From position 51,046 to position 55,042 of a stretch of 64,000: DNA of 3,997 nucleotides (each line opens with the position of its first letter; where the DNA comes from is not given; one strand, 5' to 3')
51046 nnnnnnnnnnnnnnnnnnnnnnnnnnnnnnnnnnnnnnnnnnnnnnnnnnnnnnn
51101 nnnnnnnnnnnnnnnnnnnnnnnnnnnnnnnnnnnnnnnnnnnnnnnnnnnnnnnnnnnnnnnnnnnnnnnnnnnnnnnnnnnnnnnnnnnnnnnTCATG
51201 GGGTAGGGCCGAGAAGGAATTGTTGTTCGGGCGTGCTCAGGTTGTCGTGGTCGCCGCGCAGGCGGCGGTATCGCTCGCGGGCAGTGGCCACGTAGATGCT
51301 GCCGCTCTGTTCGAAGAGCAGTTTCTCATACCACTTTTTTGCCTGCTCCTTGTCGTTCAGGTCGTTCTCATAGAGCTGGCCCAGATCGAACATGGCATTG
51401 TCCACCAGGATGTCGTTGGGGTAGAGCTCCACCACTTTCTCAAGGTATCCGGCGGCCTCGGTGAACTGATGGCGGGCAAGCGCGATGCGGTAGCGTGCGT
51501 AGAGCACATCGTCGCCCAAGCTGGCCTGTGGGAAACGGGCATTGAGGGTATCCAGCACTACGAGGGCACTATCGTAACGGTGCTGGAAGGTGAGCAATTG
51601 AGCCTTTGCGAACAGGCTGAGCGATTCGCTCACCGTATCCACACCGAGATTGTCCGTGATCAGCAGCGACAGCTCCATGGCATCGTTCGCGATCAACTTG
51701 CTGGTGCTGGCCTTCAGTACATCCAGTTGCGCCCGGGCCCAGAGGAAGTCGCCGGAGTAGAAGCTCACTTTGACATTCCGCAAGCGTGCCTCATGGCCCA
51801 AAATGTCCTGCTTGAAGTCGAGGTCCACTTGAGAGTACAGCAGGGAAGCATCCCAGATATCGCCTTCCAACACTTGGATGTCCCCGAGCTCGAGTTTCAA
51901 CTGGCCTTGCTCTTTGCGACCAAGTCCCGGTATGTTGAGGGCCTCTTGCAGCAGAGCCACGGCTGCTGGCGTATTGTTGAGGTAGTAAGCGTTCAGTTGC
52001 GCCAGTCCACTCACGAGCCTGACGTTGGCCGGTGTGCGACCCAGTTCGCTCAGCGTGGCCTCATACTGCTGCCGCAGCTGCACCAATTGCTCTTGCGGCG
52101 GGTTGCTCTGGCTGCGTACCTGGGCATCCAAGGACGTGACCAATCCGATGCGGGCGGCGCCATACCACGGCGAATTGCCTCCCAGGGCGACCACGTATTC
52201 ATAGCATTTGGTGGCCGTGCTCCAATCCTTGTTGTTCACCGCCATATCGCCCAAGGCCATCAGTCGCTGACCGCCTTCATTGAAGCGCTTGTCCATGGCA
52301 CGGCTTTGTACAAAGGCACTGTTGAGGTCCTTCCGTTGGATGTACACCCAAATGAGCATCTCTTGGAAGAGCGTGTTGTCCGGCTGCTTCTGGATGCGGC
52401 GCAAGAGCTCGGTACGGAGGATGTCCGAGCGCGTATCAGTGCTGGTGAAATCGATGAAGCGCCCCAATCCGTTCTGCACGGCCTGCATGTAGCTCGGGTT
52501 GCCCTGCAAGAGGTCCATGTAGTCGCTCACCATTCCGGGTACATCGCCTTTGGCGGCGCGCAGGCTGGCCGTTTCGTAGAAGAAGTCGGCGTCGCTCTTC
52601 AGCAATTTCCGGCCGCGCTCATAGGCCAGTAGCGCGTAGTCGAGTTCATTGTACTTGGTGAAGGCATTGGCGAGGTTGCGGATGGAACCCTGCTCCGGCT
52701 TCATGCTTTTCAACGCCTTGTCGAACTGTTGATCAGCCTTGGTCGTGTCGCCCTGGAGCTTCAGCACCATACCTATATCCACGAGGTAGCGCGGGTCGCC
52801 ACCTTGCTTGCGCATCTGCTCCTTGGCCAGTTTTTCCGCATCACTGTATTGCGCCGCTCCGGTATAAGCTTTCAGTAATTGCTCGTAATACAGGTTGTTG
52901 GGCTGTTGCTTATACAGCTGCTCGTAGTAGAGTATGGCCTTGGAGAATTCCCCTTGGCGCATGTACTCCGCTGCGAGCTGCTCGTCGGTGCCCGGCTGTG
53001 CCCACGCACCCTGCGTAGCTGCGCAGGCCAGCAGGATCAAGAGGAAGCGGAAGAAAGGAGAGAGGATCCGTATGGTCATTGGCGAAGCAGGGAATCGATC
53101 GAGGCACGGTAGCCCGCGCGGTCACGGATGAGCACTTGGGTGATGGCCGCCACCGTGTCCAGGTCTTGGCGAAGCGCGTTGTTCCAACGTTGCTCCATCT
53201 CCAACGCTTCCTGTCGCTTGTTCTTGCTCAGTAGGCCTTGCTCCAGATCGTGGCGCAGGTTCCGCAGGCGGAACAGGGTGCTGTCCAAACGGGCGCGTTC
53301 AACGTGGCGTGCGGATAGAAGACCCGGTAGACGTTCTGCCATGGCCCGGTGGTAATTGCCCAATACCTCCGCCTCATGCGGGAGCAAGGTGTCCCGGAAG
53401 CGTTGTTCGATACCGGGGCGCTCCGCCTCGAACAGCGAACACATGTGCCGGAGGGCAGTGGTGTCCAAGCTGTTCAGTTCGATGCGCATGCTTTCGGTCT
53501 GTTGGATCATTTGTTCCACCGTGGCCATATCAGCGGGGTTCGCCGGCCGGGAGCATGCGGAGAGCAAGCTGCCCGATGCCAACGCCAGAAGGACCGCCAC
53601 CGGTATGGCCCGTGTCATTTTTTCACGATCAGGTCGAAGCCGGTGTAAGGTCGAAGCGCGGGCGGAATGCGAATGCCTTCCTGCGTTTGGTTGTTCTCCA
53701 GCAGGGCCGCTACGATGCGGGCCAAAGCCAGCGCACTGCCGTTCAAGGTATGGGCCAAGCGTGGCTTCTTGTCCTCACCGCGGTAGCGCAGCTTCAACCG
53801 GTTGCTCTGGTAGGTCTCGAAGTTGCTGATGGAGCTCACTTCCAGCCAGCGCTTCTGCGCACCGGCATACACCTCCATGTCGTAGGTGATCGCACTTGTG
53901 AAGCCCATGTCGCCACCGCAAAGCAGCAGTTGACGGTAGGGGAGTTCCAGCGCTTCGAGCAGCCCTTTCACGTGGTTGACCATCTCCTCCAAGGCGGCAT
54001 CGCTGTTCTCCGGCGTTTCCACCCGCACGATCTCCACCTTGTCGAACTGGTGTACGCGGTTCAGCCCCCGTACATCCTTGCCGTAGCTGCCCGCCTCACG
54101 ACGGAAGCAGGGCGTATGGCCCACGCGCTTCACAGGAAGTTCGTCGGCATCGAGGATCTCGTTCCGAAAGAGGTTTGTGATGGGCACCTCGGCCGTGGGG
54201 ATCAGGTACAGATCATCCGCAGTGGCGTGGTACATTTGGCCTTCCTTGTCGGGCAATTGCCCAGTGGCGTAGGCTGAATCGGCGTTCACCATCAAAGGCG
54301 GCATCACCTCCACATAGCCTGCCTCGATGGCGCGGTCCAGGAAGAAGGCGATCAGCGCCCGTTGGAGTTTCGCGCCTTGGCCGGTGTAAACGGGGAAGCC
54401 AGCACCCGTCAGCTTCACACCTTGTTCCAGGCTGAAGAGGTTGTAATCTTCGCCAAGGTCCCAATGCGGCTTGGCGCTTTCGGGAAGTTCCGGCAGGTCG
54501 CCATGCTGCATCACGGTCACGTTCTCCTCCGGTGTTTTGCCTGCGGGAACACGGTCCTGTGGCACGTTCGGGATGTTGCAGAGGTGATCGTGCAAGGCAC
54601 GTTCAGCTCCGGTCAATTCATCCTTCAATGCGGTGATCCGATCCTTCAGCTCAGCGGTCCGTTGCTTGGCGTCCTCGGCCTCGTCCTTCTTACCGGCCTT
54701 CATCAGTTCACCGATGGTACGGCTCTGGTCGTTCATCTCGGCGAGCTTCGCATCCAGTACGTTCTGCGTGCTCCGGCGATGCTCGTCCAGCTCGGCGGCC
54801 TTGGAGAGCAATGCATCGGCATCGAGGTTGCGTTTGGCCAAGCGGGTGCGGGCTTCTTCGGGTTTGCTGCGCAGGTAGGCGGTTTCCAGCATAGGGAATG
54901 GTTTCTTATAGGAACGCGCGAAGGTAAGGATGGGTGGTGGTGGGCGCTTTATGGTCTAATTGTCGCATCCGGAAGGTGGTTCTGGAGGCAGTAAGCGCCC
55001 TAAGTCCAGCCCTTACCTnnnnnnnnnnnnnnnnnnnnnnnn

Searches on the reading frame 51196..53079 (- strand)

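Call 45: search_protein_families(library=pfam, proteins=[window:51196-53079:-], max_evalue=0.001)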
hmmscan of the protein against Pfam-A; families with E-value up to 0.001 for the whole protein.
window:51196-53079:- (627 aa): 9 families
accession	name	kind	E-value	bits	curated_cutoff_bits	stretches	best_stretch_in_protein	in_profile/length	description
PF07719.23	TPR_2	-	2e-15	56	27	1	34-62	6-34/34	Tetratricopeptide repeat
PF13428.12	TPR_14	-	2.4e-12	46.7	23.5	0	34-64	6-36/44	Tetratricopeptide repeat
PF14559.12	TPR_19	-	1.6e-11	44.8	25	0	533-602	1-66/68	Tetratricopeptide repeat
PF13181.12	TPR_8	-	8.1e-11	41.6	25.7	0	562-588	3-28/34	Tetratricopeptide repeat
PF00515.34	TPR_1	-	7.3e-10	38.7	27.8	0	35-62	7-34/34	Tetratricopeptide repeat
PF13424.12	TPR_12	-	9.1e-10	39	30.1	1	533-587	13-71/77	Tetratricopeptide repeat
PF13174.12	TPR_6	-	2.4e-07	31.4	26.3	0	562-588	2-27/33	Tetratricopeptide repeat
PF13432.12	TPR_16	-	3.7e-07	30.9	32.7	0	531-593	5-63/65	Tetratricopeptide repeat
PF25064.1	ARM_TT21_5th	-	0.00025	21.7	27.8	0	39-136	11-112/117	TT21 fifth ARM repeats domain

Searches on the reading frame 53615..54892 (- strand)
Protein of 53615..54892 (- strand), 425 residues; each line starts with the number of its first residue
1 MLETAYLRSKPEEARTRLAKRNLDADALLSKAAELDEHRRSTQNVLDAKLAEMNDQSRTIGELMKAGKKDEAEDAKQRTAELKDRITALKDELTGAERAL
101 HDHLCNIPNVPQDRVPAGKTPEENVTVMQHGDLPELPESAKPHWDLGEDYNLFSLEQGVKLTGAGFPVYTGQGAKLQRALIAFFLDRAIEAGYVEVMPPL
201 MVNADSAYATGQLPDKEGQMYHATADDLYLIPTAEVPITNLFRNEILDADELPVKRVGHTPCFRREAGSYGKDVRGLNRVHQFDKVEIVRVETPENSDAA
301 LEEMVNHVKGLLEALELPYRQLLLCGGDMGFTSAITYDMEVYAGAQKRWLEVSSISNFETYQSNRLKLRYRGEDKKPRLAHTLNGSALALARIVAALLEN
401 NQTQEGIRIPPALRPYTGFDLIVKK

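Call 45: search_protein_families(library=pfam, proteins=[window:53615-54892:-], max_evalue=0.001)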
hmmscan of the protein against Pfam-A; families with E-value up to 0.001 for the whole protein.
window:53615-54892:- (425 aa): 2 families
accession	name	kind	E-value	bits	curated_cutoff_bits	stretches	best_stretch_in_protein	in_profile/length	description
PF00587.30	tRNA-synt_2b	-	1.1e-34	120.5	29.3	1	225-401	8-179/179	tRNA synthetase class II core domain (G, H, P, S and T)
PF02403.27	Seryl_tRNA_N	-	4e-19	69.3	28.2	1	1-111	1-108/108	Seryl-tRNA synthetase N-terminal domain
